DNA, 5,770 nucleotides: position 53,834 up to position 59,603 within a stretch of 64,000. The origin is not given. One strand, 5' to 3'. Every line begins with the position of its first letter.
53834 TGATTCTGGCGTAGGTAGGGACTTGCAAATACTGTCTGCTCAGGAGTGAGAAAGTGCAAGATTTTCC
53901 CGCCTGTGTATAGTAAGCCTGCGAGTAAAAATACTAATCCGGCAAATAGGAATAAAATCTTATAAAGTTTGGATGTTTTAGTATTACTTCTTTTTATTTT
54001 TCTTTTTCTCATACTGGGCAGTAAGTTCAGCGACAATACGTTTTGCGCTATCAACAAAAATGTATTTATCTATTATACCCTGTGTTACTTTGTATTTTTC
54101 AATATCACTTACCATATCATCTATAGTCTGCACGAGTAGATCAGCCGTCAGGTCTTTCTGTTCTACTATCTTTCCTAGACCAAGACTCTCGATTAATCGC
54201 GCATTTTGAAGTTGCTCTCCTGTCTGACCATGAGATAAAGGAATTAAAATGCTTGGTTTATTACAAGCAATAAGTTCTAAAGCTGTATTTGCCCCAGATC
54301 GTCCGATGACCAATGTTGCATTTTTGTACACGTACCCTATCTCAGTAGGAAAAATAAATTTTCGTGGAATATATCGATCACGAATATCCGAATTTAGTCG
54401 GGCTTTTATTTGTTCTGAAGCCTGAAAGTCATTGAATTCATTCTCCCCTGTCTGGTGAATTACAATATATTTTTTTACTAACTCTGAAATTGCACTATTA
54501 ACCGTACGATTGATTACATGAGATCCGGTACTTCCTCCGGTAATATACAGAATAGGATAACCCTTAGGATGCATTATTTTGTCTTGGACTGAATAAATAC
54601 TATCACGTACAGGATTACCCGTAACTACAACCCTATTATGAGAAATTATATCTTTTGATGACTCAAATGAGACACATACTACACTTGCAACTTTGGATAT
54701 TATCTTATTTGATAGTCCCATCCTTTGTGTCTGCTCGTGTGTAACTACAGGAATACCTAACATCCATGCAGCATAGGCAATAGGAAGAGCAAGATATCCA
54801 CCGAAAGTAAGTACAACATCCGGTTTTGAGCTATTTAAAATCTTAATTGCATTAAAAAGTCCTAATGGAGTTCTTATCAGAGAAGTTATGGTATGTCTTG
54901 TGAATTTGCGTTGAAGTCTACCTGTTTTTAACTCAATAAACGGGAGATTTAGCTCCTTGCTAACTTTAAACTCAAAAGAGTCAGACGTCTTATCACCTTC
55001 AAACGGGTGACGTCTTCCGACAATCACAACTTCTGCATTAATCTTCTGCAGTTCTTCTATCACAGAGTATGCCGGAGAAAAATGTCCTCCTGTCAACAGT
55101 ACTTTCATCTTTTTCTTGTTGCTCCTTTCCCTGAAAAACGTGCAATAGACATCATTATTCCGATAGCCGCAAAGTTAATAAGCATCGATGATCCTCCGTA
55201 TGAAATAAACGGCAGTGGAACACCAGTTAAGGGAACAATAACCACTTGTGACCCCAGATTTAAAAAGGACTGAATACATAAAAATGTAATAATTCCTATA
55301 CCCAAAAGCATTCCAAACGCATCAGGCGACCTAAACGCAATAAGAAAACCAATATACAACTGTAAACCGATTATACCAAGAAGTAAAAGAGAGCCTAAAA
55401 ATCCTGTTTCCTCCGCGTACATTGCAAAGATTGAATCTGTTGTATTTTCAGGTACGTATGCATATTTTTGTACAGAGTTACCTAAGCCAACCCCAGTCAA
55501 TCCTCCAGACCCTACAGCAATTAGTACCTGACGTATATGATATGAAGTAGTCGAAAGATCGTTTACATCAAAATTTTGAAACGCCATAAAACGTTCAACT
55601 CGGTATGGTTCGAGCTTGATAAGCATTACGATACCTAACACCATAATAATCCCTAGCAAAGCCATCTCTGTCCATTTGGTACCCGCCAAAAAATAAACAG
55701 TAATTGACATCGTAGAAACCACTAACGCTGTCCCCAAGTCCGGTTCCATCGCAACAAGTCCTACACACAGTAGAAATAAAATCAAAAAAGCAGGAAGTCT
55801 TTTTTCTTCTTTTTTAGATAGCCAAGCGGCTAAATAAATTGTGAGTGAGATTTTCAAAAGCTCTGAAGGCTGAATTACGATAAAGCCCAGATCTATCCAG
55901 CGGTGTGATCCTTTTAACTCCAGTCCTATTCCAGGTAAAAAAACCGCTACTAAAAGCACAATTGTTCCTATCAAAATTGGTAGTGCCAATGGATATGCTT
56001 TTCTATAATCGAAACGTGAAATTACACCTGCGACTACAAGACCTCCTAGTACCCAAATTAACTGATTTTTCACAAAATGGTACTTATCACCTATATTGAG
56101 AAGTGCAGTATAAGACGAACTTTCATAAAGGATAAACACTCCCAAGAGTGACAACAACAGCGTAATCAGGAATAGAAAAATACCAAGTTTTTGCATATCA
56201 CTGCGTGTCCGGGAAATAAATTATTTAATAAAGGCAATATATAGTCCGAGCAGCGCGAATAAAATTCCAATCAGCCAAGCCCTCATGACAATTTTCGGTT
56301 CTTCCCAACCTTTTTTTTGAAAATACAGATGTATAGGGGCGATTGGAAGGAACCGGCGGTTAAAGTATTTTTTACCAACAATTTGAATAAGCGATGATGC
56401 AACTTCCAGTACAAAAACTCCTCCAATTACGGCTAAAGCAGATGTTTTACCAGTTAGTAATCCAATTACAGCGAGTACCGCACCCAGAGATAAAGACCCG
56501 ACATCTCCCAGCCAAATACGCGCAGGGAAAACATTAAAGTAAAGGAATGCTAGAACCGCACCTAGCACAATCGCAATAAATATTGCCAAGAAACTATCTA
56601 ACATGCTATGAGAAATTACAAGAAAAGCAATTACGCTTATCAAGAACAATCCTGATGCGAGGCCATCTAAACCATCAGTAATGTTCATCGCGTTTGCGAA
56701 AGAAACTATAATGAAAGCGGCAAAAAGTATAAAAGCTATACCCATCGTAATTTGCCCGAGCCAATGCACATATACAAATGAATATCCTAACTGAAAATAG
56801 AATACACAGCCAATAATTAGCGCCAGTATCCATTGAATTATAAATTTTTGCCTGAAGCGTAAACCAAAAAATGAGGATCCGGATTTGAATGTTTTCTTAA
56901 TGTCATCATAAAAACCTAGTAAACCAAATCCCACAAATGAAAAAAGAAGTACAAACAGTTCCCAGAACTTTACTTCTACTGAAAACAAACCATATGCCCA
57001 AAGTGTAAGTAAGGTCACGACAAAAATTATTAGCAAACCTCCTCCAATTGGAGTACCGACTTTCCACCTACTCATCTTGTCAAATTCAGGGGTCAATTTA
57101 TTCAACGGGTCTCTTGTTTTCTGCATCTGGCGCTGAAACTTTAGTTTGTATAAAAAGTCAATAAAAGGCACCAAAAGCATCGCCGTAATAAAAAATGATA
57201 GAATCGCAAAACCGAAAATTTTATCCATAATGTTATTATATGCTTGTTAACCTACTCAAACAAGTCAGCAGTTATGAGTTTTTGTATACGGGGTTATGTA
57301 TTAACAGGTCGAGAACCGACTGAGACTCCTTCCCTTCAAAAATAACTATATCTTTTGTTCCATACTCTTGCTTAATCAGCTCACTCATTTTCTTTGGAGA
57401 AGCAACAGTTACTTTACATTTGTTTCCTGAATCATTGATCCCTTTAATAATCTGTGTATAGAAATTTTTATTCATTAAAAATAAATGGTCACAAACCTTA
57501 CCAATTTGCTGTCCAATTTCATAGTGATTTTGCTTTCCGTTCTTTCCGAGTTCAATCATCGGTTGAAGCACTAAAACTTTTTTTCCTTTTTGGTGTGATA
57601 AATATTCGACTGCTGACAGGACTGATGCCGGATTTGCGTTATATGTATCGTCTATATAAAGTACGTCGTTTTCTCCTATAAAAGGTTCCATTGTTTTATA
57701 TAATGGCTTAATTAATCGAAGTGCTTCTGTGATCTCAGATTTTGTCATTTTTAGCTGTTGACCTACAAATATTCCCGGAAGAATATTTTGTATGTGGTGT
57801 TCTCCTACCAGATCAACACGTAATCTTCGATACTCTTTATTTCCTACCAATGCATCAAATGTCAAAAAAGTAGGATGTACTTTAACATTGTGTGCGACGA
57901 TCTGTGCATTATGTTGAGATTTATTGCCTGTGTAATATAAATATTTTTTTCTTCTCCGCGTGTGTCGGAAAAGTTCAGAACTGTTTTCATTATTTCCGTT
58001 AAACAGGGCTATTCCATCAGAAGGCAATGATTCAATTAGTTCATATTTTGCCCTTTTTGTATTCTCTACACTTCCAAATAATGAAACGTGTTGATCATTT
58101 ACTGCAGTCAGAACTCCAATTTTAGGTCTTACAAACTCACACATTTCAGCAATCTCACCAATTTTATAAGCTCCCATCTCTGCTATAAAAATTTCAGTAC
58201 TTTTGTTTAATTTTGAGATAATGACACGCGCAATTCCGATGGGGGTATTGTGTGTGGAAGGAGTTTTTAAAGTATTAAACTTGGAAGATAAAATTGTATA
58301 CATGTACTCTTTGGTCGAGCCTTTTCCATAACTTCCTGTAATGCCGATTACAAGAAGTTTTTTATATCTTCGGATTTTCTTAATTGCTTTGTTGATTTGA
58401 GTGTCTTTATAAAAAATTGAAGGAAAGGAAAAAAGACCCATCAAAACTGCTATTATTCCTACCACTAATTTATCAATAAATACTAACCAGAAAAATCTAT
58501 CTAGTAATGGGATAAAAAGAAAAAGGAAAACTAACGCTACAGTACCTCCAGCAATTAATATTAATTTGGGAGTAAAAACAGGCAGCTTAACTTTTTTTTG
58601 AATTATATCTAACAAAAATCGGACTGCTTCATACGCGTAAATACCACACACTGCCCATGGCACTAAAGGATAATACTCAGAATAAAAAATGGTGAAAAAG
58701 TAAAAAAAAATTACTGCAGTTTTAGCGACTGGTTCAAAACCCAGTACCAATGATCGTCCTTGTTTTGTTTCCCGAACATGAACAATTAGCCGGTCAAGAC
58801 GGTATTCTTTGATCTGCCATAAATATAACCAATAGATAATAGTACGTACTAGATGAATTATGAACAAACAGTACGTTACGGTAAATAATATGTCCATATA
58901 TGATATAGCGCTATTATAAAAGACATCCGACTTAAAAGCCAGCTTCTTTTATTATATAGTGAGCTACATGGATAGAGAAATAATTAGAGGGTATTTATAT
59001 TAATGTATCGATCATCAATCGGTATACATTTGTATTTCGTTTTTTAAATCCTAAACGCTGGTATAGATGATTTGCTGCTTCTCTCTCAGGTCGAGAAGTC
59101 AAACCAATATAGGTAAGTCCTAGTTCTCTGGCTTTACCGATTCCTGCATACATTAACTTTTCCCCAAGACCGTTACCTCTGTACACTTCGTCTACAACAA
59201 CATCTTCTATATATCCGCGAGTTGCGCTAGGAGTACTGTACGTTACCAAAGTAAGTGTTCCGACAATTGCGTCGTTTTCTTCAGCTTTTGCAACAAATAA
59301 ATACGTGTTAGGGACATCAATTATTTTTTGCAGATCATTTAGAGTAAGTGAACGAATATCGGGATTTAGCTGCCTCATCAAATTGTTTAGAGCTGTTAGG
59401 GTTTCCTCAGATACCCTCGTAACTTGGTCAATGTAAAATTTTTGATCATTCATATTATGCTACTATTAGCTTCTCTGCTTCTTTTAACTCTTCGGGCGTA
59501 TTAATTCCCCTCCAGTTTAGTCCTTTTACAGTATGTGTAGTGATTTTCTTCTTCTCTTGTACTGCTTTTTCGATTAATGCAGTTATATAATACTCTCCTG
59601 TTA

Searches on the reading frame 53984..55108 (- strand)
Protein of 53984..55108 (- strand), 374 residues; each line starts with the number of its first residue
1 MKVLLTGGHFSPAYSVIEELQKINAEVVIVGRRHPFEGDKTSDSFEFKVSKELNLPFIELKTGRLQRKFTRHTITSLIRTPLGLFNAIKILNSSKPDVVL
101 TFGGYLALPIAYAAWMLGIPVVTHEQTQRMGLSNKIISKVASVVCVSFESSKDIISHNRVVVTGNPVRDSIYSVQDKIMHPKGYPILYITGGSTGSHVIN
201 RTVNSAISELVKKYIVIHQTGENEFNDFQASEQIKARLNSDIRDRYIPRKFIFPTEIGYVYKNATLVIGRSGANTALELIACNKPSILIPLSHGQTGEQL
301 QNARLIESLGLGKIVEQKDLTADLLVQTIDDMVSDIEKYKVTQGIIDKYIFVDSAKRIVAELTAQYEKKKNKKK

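Call 8: search_protein_families(library=pfam, proteins=[window:53984-55108:-], max_evalue=0.001)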
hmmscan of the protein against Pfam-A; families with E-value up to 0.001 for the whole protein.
window:53984-55108:- (374 aa): 6 families
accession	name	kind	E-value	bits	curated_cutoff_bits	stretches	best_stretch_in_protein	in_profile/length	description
PF04101.22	Glyco_tran_28_C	-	1.8e-30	106.6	22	1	187-340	2-148/166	Glycosyltransferase family 28 C-terminal domain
PF03033.26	Glyco_transf_28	-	2.2e-24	86.6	26.2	1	6-144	8-137/139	Glycosyltransferase family 28 N-terminal domain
PF08660.17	Alg14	-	3.7e-05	24.2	27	1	3-157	4-164/171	Oligosaccharide biosynthesis protein Alg14 like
PF02350.25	Epimerase_2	-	8e-05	22.1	30.6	0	81-179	53-166/347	UDP-N-acetylglucosamine 2-epimerase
PF13439.12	Glyco_transf_4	-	0.00013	22.4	28.5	1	13-164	8-163/170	Glycosyltransferase Family 4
PF13579.12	Glyco_trans_4_4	-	0.00056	20.7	29.7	1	15-127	9-103/158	Glycosyl transferase 4-like domain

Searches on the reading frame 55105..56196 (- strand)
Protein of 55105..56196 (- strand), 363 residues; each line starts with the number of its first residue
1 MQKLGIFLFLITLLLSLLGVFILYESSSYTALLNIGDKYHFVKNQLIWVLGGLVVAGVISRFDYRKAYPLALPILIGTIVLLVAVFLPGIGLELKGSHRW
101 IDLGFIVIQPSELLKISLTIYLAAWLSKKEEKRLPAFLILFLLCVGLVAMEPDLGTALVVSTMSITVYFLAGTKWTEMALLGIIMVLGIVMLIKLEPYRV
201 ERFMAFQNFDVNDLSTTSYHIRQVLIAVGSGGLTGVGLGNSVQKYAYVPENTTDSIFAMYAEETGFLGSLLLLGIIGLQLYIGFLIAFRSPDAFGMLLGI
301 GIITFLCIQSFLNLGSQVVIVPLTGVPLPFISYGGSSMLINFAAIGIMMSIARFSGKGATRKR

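Call 8: search_protein_families(library=pfam, proteins=[window:55105-56196:-], max_evalue=0.001)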
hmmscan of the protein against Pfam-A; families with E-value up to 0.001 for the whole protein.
window:55105-56196:- (363 aa): 1 family
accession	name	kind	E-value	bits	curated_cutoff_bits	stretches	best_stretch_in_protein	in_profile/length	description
PF01098.24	FTSW_RODA_SPOVE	-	2.5e-93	313.3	26.4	1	8-355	4-354/356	Cell cycle protein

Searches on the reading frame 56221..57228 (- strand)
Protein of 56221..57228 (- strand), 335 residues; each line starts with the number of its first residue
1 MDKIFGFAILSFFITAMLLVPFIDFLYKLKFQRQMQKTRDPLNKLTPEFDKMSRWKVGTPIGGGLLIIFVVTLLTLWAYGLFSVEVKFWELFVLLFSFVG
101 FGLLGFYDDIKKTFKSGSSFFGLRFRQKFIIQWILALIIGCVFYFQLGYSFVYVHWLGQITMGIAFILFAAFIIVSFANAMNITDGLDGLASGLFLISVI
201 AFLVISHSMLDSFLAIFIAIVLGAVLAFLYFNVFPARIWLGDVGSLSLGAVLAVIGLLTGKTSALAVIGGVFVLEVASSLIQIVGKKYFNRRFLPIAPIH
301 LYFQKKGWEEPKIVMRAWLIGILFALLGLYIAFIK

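Call 8: search_protein_families(library=pfam, proteins=[window:56221-57228:-], max_evalue=0.001)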
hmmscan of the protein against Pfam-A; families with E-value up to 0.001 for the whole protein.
window:56221-57228:- (335 aa): 1 family
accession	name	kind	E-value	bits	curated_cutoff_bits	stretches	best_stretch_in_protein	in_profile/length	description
PF00953.26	Glycos_transf_4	-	1e-29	104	27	1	92-258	2-158/160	Glycosyl transferase family 4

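Call 67: search_protein_families(library=ncbifam, proteins=[window:56221-57228:-], max_evalue=0.0001)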
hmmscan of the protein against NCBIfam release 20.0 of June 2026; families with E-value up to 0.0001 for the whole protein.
window:56221-57228:- (335 aa): 2 families
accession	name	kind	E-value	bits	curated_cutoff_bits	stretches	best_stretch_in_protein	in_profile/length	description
TIGR00445.1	mraY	equivalog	9.9e-59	199.4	192.05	1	22-331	8-317/321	phospho-N-acetylmuramoyl-pentapeptide-transferase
NF053644.1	MraY_archaea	equivalog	1.4e-24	87.1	450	1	141-329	161-340/340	pseudomurein biosynthesis MraY family phospho-N-acetylmuramoyl-pentapeptide-transferase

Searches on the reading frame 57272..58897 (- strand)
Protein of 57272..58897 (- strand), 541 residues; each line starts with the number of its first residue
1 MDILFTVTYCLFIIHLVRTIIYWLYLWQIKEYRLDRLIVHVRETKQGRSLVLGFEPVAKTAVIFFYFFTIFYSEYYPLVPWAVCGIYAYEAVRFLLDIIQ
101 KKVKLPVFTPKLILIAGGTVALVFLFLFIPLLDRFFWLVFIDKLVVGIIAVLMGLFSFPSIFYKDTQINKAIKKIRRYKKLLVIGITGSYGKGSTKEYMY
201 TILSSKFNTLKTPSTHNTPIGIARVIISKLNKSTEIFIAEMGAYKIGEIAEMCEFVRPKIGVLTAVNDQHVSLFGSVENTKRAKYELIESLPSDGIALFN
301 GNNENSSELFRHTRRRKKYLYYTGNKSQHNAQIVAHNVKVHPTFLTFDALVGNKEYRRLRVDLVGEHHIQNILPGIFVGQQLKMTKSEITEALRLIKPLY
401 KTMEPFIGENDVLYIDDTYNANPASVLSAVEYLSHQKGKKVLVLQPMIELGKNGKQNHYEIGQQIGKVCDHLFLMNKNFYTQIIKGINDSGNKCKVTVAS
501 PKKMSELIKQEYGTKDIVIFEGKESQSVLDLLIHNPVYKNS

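Call 8: search_protein_families(library=pfam, proteins=[window:57272-58897:-], max_evalue=0.001)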
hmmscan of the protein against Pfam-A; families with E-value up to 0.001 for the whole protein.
window:57272-58897:- (541 aa): 2 families
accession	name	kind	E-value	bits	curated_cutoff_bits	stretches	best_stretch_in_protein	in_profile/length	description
PF08245.18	Mur_ligase_M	-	6.3e-33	114.9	24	1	186-376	1-197/200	Mur ligase middle domain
PF02875.26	Mur_ligase_C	-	9.5e-11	43.1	28.4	1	407-523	6-126/127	Mur ligase, glutamate ligase domain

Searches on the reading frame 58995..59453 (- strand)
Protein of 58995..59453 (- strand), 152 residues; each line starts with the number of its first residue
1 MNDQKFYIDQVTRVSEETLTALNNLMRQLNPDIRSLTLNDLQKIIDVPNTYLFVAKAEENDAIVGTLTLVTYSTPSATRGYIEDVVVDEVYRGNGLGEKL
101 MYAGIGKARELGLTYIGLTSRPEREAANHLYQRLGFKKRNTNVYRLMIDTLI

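Call 8: search_protein_families(library=pfam, proteins=[window:58995-59453:-], max_evalue=0.001)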
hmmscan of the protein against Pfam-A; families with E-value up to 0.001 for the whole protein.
window:58995-59453:- (152 aa): 6 families
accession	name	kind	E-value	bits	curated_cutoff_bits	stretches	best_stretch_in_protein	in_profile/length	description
PF00583.31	Acetyltransf_1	-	5.1e-19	69.1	20.7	1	45-136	28-116/116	Acetyltransferase (GNAT) family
PF13508.13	Acetyltransf_7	-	2.1e-13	50.9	27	1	51-138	4-84/84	Acetyltransferase (GNAT) domain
PF13673.13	Acetyltransf_10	-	1.4e-09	38.4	23.6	1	50-141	29-112/128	Acetyltransferase (GNAT) domain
PF08445.16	FR47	-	8e-06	26.2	22.1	1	79-143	21-84/86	FR47-like protein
PF13527.13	Acetyltransf_9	-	5.5e-05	23.6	25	1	57-137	46-125/127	Acetyltransferase (GNAT) domain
PF14542.12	Acetyltransf_CG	-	0.00015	22.3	30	1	67-114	12-59/80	GCN5-related N-acetyl-transferase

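Call 67: search_protein_families(library=ncbifam, proteins=[window:58995-59453:-], max_evalue=0.0001)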
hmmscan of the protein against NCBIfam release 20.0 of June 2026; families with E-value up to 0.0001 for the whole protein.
window:58995-59453:- (152 aa): 8 families
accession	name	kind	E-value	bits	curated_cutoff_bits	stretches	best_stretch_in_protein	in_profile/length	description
NF040503.1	resist_ArsN1a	equivalog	9.7e-10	38.4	170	1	35-138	31-135/159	arsinothricin resistance N-acetyltransferase ArsN1 family A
NF002959.0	PRK03624.1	equivalog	6.8e-09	35.6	124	1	39-141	38-134/147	GNAT family acetyltransferase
TIGR01575.1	rimI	equivalog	7.6e-09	35.8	86.4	1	56-140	36-116/132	ribosomal protein S18-alanine N-acetyltransferase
TIGR03448.1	mycothiol_MshD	equivalog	2.1e-07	30.6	163.1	1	50-143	199-292/294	mycothiol synthase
NF000359.1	sat3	exception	3.7e-07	30.4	360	1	46-141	67-157/180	streptothricin N-acetyltransferase Sat3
NF043067.1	AAC_6p_group_E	equivalog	1.8e-06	27.9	140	1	15-143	2-134/140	aminoglycoside 6'-N-acetyltransferase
NF000487.1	stat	exception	1e-05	25.1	420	1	53-137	81-162/189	streptothricin N-acetyltransferase STAT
TIGR03103.1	trio_acet_GNAT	equivalog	1.5e-05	23.7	569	1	46-139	119-215/547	N-acetylglutaminylglutamine synthetase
